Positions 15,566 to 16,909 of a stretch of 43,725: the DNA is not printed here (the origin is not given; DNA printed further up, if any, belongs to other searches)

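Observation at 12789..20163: Tad/Flp-type pilus cluster with a secretin but no TadA/CpaF ATPase, no second platform protein and no prepilin peptidase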

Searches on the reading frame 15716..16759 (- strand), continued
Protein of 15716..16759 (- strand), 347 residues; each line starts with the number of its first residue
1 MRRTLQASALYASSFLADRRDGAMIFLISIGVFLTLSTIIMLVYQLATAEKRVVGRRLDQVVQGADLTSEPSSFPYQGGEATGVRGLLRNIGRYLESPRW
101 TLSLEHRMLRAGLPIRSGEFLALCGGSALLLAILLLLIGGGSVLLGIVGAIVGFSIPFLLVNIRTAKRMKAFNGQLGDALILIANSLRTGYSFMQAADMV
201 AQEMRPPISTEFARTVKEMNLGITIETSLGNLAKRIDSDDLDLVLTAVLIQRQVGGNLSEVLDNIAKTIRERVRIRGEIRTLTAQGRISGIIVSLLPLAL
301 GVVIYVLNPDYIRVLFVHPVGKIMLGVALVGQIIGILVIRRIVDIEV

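Call 21: find_encoding_contigs(protein=P0156, flank=10000, max_places=6)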
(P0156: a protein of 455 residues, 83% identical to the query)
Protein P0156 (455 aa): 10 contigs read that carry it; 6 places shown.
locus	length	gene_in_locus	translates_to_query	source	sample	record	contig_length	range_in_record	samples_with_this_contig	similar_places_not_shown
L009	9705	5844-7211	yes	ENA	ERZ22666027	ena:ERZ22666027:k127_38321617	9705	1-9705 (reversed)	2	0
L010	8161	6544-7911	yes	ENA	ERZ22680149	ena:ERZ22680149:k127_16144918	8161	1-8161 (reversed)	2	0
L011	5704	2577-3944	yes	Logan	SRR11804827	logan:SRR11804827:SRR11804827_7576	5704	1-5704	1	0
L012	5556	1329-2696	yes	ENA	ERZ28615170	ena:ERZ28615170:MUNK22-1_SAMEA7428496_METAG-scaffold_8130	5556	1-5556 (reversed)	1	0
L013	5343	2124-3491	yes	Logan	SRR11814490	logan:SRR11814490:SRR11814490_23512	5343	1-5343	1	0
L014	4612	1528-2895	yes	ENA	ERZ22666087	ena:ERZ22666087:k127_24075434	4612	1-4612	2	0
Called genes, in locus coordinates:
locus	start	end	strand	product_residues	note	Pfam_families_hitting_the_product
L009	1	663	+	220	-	?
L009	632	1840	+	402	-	PF00072:Response_reg, PF00142:Fer4_NifH (faint), PF01656:CbiA, PF02374:ArsA_ATPase (weak), PF09140:MipZ, PF10609:ParA, PF13614:AAA_31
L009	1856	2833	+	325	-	PF00482:T2SSF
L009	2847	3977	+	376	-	PF05384:DegS, PF07730:HisKA_3, PF02518:HATPase_c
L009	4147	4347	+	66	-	PF04964:Flp_Fap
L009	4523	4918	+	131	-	PF07811:TadE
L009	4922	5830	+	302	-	PF13400:Tad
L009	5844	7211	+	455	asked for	PF00437:T2SSE, PF27713:UCP018868 (weak)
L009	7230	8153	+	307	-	PF00482:T2SSF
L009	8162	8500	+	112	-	PF02643:DUF192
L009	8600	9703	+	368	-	?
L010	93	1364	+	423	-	PF13629:T2SS-T3SS_pil_N, PF04972:BON (weak), PF00263:Secretin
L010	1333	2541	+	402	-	PF00072:Response_reg, PF00142:Fer4_NifH (faint), PF01656:CbiA, PF02374:ArsA_ATPase (weak), PF09140:MipZ, PF10609:ParA, PF13614:AAA_31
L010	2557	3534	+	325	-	PF00482:T2SSF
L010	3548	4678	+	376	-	PF05384:DegS, PF07730:HisKA_3, PF02518:HATPase_c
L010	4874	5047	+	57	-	PF04964:Flp_Fap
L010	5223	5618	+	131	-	PF07811:TadE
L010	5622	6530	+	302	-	PF13400:Tad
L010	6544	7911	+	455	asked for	PF00437:T2SSE, PF27713:UCP018868 (weak)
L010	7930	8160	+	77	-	?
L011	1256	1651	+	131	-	PF07811:TadE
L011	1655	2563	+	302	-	PF13400:Tad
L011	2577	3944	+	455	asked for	PF00437:T2SSE, PF27713:UCP018868 (weak)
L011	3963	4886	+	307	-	PF00482:T2SSF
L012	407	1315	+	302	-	PF13400:Tad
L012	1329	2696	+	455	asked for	PF00437:T2SSE, PF27713:UCP018868 (weak)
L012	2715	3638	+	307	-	PF00482:T2SSF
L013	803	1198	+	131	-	PF07811:TadE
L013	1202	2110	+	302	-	PF13400:Tad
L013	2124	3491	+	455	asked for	PF00437:T2SSE, PF27713:UCP018868 (weak)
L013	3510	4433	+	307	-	PF00482:T2SSF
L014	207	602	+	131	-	PF07811:TadE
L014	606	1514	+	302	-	PF13400:Tad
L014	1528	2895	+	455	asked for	PF00437:T2SSE, PF27713:UCP018868 (weak)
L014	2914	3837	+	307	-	PF00482:T2SSF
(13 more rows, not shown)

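Call 22: find_encoding_contigs(protein=P0044, flank=10000, max_places=10)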
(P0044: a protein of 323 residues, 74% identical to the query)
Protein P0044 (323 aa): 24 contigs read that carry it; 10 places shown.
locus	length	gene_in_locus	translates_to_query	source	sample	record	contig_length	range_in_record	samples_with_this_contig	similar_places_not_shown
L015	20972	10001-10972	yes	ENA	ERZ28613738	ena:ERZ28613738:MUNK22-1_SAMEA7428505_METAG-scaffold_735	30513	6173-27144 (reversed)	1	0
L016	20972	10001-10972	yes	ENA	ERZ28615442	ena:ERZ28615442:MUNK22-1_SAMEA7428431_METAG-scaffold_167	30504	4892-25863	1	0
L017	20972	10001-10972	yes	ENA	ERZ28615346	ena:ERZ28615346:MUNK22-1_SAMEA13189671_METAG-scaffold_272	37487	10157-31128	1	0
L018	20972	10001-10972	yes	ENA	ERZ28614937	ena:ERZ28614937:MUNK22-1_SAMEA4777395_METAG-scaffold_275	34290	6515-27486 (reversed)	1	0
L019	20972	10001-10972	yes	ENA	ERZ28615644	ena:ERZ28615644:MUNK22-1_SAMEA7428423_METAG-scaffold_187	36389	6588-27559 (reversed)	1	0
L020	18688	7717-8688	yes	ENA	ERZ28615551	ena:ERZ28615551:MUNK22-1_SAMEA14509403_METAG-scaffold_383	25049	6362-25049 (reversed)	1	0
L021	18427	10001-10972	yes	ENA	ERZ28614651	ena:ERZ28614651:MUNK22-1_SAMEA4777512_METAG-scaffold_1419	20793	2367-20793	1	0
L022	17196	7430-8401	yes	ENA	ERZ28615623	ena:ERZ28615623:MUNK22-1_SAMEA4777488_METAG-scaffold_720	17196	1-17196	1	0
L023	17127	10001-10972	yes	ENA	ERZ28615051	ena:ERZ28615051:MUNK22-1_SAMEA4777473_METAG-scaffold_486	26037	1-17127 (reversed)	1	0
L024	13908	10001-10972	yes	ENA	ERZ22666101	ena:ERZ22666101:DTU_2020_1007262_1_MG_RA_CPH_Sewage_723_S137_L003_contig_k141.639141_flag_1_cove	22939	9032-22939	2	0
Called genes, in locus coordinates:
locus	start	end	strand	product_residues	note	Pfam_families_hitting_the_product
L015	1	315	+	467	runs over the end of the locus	PF01565:FAD_binding_4, PF02913:FAD-oxidase_C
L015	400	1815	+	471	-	PF03446:NAD_binding_2, PF00393:6PGD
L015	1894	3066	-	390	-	PF12832:MFS_1_like (weak), PF06779:MFS_4, PF07690:MFS_1, PF12832:MFS_1_like (weak), PF07690:MFS_1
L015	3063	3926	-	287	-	PF00892:EamA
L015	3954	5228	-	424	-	PF09861:Lar_N (weak), PF04015:DUF362 (weak)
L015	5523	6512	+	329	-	PF01544:CorA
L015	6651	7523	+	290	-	PF08666:SAF (weak), PF16976:RcpC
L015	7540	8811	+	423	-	PF13629:T2SS-T3SS_pil_N, PF04972:BON, PF00263:Secretin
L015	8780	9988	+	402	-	PF00072:Response_reg, PF01656:CbiA, PF09140:MipZ (weak), PF10609:ParA, PF13614:AAA_31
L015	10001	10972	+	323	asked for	PF00482:T2SSF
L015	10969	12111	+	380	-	PF05384:DegS, PF07730:HisKA_3, PF13581:HATPase_c_2 (weak), PF02518:HATPase_c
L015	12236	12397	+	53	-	PF04964:Flp_Fap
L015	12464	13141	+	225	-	PF04191:PEMT, PF04140:ICMT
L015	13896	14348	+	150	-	PF22522:DUF6998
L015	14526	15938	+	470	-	PF01171:ATP_bind_3, PF09179:TilS (weak), PF11734:TilS_C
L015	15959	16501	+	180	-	PF00156:Pribosyltran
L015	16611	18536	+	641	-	PF06480:FtsH_ext, PF00004:AAA, PF17862:AAA_lid_3, PF01434:Peptidase_M41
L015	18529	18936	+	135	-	PF22636:FlK, PF03061:4HBT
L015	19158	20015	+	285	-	PF02569:Pantoate_ligase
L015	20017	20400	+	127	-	PF02261:Asp_decarbox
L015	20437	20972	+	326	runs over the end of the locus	PF08279:HTH_11, PF03099:BPL_LplA_LipB, PF02237:BPL_C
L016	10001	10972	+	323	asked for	PF00482:T2SSF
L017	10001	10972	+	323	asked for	PF00482:T2SSF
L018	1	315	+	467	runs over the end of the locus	PF01565:FAD_binding_4, PF02913:FAD-oxidase_C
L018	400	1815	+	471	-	PF03446:NAD_binding_2, PF00393:6PGD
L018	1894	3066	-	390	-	PF12832:MFS_1_like (weak), PF06779:MFS_4, PF07690:MFS_1, PF12832:MFS_1_like (weak), PF07690:MFS_1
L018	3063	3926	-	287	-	PF00892:EamA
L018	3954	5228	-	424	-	PF09861:Lar_N (weak), PF04015:DUF362 (weak)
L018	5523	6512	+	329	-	PF01544:CorA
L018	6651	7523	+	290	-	PF08666:SAF (weak), PF16976:RcpC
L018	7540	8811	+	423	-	PF13629:T2SS-T3SS_pil_N, PF04972:BON, PF00263:Secretin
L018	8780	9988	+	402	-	PF00072:Response_reg, PF01656:CbiA, PF09140:MipZ (faint), PF10609:ParA, PF13614:AAA_31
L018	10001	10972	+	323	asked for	PF00482:T2SSF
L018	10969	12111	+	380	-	PF05384:DegS, PF07730:HisKA_3, PF13581:HATPase_c_2 (weak), PF02518:HATPase_c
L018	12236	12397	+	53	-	PF04964:Flp_Fap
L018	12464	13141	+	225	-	PF04191:PEMT, PF04140:ICMT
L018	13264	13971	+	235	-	PF00149:Metallophos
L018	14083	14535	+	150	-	PF22522:DUF6998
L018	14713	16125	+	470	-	PF01171:ATP_bind_3, PF09179:TilS (weak), PF11734:TilS_C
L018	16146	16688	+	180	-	PF00156:Pribosyltran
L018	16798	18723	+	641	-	PF06480:FtsH_ext, PF00004:AAA, PF17862:AAA_lid_3, PF01434:Peptidase_M41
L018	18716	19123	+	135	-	PF22636:FlK, PF03061:4HBT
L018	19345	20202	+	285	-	PF02569:Pantoate_ligase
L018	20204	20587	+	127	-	PF02261:Asp_decarbox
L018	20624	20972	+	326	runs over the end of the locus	PF08279:HTH_11, PF03099:BPL_LplA_LipB, PF16917:BPL_LplA_LipB_2 (faint), PF02237:BPL_C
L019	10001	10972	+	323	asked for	PF00482:T2SSF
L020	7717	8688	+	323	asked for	PF00482:T2SSF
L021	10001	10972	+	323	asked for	PF00482:T2SSF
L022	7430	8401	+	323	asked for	PF00482:T2SSF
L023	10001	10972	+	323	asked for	PF00482:T2SSF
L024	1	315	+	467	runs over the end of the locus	PF01565:FAD_binding_4, PF02913:FAD-oxidase_C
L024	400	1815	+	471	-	PF03446:NAD_binding_2, PF00393:6PGD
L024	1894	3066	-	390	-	PF12832:MFS_1_like, PF06779:MFS_4, PF07690:MFS_1, PF12832:MFS_1_like (weak), PF07690:MFS_1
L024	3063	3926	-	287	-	PF00892:EamA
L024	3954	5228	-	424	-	PF09861:Lar_N (weak), PF04015:DUF362 (weak)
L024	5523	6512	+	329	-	PF01544:CorA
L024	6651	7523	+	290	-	PF08666:SAF (weak), PF16976:RcpC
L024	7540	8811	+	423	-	PF13629:T2SS-T3SS_pil_N, PF04972:BON, PF00263:Secretin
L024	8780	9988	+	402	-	PF00072:Response_reg, PF01656:CbiA, PF09140:MipZ (faint), PF10609:ParA, PF13614:AAA_31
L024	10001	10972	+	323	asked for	PF00482:T2SSF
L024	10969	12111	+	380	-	PF05384:DegS, PF07730:HisKA_3, PF13581:HATPase_c_2 (weak), PF02518:HATPase_c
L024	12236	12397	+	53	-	PF04964:Flp_Fap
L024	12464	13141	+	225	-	PF04191:PEMT, PF04140:ICMT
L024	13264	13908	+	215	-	?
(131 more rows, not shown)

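Call 24: find_related_loci(query=L005:14173-15537:+, collection=genome_contigs, flank=10000)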
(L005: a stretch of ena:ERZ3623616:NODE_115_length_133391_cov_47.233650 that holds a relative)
Query L005:14173-15537:+ (454 aa) in genome_contigs; peptide patterns used: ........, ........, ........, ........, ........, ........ (x = any residue, [..] = any of these).
600 stretches matched a pattern (row limit reached: there are more); 597 encode a relative of the query (tblastn E <= 1e-3); the best 80 are kept; 80 distinct loci.
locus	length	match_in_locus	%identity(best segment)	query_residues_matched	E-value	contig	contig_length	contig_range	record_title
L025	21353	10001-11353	70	1-453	0e+0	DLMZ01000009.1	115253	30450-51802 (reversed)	MAG TPA_asm: Firmicutes bacterium UBA7523 UBA7523_contig_2467, whole genome shotgun sequence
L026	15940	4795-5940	74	70-451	0e+0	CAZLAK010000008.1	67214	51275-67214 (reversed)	MAG TPA_asm: uncultured Pelotomaculum sp. isolate binchicken_co193_71 genome assembly, contig: NODE_144_length_67214_cov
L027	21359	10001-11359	65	1-452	0e+0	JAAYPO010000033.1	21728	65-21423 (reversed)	MAG: Clostridiaceae bacterium isolate AS22ysBPME_234 47129_AS22, whole genome shotgun sequence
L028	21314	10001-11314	69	14-451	0e+0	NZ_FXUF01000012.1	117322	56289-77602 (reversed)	Anoxynatronum buryatiense strain Su22 Ga0139014_112, whole genome shotgun sequence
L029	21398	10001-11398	65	1-453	0e+0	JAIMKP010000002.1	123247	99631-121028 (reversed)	MAG: Desulfosporosinus sp. isolate GA_180221_E-2-1-MAG-50_16 NODE_31_length_123427_cov_10.371494, whole genome shotgun s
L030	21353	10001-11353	61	1-453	0e+0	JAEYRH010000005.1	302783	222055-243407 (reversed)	MAG: Bacillota bacterium isolate OH_CBB_53 k127_1022520, whole genome shotgun sequence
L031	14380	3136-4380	64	30-451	0e+0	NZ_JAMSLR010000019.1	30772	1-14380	Thermalbibacter longus strain CFH 74404 Scaffold19, whole genome shotgun sequence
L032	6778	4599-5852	64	26-451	0e+0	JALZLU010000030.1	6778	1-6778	MAG: Chloroflexota bacterium isolate MSU bin41 SD1457-59_k127_1329553, whole genome shotgun sequence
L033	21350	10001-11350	59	1-451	0e+0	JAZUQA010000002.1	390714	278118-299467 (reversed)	MAG: Acutalibacteraceae bacterium isolate T1900044861_TS20190327.MAGScoT_cleanbin_000010 SGB_3101_k141_2399128, whole ge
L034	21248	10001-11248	64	31-453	0e+0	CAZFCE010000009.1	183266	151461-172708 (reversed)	MAG TPA_asm: uncultured Caldilineaceae bacterium isolate binchicken_co20_290 genome assembly, contig: NODE_159_length_18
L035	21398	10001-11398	62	1-451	1e-180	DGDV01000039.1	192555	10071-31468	MAG TPA_asm: Firmicutes bacterium UBA3943 UBA3943_contig_1068, whole genome shotgun sequence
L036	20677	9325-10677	60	1-451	2e-178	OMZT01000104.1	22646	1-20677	uncultured Veillonellaceae bacterium isolate RUG114 genome assembly, contig: k87_20989958, whole genome shotgun sequence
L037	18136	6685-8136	60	1-453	2e-178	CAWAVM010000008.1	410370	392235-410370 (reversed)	MAG: uncultured Chloroflexia bacterium isolate MFD05684.bin.1.182 genome assembly, contig: contig_24368, whole genome sh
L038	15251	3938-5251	60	1-452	2e-177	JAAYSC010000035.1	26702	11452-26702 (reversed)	MAG: Clostridiales bacterium isolate AS23ysBPME_277 159896_AS23, whole genome shotgun sequence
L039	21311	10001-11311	63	1-451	2e-177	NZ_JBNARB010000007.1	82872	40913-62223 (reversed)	MAG: Thermovenabulum sp. isolate Kamch4316-2DMB-04 bin21.fa-7, whole genome shotgun sequence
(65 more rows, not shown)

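Call 25: find_encoding_contigs(protein=P0201, flank=10000, max_places=5)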
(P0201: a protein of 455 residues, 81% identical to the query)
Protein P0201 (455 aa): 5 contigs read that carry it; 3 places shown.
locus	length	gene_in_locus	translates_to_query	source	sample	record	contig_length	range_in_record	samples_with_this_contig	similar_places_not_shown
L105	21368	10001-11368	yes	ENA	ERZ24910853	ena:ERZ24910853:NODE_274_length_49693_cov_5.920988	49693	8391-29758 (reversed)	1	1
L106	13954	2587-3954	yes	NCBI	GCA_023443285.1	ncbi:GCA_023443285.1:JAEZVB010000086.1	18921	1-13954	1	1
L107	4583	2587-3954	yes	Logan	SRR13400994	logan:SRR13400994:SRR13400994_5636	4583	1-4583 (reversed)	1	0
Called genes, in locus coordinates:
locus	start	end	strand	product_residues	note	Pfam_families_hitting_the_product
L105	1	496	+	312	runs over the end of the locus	PF02492:cobW, PF07683:CobW_C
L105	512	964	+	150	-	PF13527:Acetyltransf_9 (weak), PF00583:Acetyltransf_1, PF13673:Acetyltransf_10, PF13508:Acetyltransf_7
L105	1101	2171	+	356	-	PF01544:CorA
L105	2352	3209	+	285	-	PF08666:SAF, PF16976:RcpC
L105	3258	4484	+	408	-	PF13629:T2SS-T3SS_pil_N, PF04972:BON (weak), PF00263:Secretin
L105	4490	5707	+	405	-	PF00072:Response_reg, PF10609:ParA, PF01656:CbiA, PF13614:AAA_31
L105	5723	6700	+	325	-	PF00482:T2SSF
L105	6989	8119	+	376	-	PF05384:DegS, PF07730:HisKA_3, PF02518:HATPase_c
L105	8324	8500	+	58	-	PF04964:Flp_Fap (weak)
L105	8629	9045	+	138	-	PF07811:TadE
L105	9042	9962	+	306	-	PF13400:Tad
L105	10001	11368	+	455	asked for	PF00437:T2SSE, PF27713:UCP018868 (weak)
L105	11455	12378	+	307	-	PF00482:T2SSF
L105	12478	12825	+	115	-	PF02643:DUF192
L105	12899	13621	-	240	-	-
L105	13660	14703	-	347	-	-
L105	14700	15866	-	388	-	PF00648:Peptidase_C2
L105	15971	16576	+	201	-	PF13240:Zn_Ribbon_1 (weak), PF06271:RDD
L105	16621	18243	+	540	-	PF05359:DUF748 (weak)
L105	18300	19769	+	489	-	PF01276:OKR_DC_1, PF00155:Aminotran_1_2, PF00266:Aminotran_5 (weak), PF01212:Beta_elim_lyase (weak), PF01041:DegT_DnrJ_EryC1, PF01053:Cys_Met_Meta_PP (weak), PF03711:OKR_DC_1_C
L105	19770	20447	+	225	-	PF02223:Thymidylate_kin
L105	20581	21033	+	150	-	PF03885:DUF327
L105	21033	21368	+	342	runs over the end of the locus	PF13177:DNA_pol3_delta2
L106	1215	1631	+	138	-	PF07811:TadE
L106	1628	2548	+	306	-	PF13400:Tad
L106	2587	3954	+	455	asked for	PF00437:T2SSE, PF27713:UCP018868 (weak)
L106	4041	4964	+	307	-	PF00482:T2SSF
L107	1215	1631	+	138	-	PF07811:TadE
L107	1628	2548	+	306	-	PF13400:Tad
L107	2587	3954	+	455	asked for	PF00437:T2SSE, PF27713:UCP018868 (weak)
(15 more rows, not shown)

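Call 36: find_encoding_contigs(protein=P0102, flank=10000, max_places=3)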
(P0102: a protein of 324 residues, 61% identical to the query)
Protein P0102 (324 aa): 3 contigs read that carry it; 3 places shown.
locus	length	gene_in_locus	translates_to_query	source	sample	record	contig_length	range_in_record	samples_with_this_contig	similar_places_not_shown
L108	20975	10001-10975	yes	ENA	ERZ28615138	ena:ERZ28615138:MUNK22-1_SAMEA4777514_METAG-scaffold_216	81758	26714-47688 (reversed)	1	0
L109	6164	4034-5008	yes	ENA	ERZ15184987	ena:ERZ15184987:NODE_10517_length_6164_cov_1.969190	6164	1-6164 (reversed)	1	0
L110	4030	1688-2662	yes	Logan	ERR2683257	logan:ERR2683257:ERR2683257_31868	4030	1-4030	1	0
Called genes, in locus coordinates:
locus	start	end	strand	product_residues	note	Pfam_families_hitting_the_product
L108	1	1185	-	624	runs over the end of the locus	PF01512:Complex1_51K, PF10531:SLBB (faint), PF10589:NADH_4Fe-4S, PF12837:Fer4_6 (faint), PF00037:Fer4 (weak), PF12838:Fer4_7 (weak), PF13187:Fer4_9 (weak), PF13237:Fer4_10 (weak)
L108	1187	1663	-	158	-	PF01257:2Fe-2S_thioredx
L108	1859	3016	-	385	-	PF12832:MFS_1_like, PF07690:MFS_1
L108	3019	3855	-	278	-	PF00892:EamA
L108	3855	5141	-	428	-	PF09861:Lar_N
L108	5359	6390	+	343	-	PF01544:CorA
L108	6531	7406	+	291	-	PF08666:SAF (weak), PF16976:RcpC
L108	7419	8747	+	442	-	PF13629:T2SS-T3SS_pil_N, PF04972:BON (weak), PF00263:Secretin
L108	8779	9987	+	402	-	PF00072:Response_reg, PF02374:ArsA_ATPase (faint), PF01656:CbiA, PF10609:ParA, PF13614:AAA_31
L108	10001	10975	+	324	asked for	PF00482:T2SSF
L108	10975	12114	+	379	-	PF05384:DegS, PF07730:HisKA_3, PF13581:HATPase_c_2 (weak), PF02518:HATPase_c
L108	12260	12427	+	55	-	PF04964:Flp_Fap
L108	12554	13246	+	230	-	PF00149:Metallophos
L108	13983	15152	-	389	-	PF00155:Aminotran_1_2, PF00266:Aminotran_5 (weak), PF01041:DegT_DnrJ_EryC1, PF01053:Cys_Met_Meta_PP (weak)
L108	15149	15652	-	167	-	PF13412:HTH_24 (faint), PF13404:HTH_AsnC-type (weak), PF01037:AsnC_trans_reg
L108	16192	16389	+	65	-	-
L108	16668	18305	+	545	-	PF00496:SBP_bac_5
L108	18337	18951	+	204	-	PF02663:FmdE, PF01258:zf-dskA_traR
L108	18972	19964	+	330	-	PF00528:BPD_transp_1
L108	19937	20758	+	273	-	PF00528:BPD_transp_1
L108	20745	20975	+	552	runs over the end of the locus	PF00005:ABC_tran, PF02367:TsaE (faint), PF02463:SMC_N (faint), PF03193:RsgA_GTPase (faint), PF08352:oligo_HPY, PF00005:ABC_tran, PF13401:AAA_22 (weak), PF08352:oligo_HPY (weak), +5 more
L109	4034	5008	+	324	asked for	PF00482:T2SSF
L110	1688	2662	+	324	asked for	PF00482:T2SSF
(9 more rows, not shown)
